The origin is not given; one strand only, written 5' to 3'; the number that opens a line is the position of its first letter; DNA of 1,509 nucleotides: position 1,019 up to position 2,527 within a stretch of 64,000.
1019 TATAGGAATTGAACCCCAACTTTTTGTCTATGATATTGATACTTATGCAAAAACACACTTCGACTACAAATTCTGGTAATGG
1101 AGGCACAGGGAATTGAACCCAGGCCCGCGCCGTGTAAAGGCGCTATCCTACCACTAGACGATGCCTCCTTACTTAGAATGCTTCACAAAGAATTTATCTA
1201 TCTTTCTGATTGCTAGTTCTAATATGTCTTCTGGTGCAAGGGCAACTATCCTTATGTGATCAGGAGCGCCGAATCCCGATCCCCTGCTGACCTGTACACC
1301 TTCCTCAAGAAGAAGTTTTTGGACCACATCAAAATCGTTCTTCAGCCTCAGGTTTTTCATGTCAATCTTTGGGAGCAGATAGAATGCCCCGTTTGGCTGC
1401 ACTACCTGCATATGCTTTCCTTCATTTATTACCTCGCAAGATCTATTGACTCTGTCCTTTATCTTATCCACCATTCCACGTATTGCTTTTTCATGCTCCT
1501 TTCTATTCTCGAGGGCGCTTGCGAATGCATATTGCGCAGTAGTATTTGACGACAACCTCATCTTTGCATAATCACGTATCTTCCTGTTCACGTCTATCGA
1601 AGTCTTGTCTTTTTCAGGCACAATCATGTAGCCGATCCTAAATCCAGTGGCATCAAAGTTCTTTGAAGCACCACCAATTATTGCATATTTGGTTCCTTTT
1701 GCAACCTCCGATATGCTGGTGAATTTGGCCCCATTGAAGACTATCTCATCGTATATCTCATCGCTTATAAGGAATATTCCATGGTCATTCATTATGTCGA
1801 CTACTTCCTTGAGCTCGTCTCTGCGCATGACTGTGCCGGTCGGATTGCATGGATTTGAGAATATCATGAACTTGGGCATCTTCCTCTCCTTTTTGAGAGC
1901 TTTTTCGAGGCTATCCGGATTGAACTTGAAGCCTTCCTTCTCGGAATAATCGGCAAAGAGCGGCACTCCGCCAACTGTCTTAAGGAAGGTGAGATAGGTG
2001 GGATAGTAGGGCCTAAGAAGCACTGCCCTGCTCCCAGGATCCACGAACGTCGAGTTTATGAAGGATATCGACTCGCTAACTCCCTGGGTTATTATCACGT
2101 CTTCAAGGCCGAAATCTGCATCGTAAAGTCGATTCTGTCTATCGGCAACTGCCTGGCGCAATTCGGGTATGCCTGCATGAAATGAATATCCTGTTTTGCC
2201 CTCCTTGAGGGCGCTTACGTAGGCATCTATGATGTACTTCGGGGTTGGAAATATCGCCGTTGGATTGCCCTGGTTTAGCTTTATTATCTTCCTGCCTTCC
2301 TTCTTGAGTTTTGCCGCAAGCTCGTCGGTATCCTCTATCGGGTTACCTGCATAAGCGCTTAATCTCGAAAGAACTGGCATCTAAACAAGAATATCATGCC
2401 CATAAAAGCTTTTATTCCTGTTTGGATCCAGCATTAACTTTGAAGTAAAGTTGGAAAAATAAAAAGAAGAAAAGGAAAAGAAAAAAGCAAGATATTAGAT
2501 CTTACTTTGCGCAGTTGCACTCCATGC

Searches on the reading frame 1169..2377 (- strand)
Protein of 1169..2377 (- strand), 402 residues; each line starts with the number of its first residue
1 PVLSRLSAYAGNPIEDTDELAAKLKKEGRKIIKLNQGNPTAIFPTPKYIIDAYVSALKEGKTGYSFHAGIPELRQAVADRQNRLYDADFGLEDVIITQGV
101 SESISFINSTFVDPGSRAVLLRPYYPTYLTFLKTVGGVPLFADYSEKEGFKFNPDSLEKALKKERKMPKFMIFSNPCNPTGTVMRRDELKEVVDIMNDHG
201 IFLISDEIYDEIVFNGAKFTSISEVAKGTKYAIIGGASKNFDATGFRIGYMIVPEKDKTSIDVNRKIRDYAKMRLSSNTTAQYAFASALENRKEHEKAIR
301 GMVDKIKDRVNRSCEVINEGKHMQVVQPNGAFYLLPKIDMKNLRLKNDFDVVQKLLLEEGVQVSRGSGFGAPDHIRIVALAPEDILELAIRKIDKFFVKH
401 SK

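Call 3: search_protein_families(library=pfam, proteins=[window:1169-2377:-], max_evalue=0.01)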
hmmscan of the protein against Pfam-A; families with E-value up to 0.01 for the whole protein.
window:1169-2377:- (402 aa): 2 families
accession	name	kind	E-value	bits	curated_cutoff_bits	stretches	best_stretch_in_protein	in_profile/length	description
PF00155.27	Aminotran_1_2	-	2.8e-59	201.6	19.7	1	30-388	2-357/361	Aminotransferase class I and II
PF01212.27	Beta_elim_lyase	-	0.0099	15.7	27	0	145-206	102-168/288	Beta-eliminating lyase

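Call 43: find_related_loci(query=window:1169-2377:-, collection=metagenome_contigs, flank=7000)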
Query window:1169-2377:- (402 aa) in metagenome_contigs; peptide patterns used: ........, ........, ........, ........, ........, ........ (x = any residue, [..] = any of these).
139 stretches matched a pattern; 2 encode a relative of the query (tblastn E <= 1e-3); 2 distinct loci.
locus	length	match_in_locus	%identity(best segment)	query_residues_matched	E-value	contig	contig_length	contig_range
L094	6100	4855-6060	70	2-402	0e+0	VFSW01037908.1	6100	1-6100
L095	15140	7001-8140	25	14-402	2e-26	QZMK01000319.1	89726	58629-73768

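Call 79: search_protein_families(library=pfam, proteins=[L094:2750-3562:-, L094:2044-2799:-, L094:1544-1987:-, L094:37-771:+, L094:3773-4174:+], max_evalue=0.01)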
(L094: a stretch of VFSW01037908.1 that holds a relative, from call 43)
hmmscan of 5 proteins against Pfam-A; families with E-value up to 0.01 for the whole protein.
L094:2750-3562:- (270 aa): 0 families

L094:2044-2799:- (251 aa): 1 family
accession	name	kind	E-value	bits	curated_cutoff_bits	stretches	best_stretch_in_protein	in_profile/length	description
PF25737.1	Herpes_US8A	-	0.0048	17.7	27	1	45-100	8-65/124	Herpesvirus US8.5 protein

L094:1544-1987:- (147 aa): 0 families

L094:37-771:+ (245 aa): 0 families

L094:3773-4174:+ (134 aa): 0 families
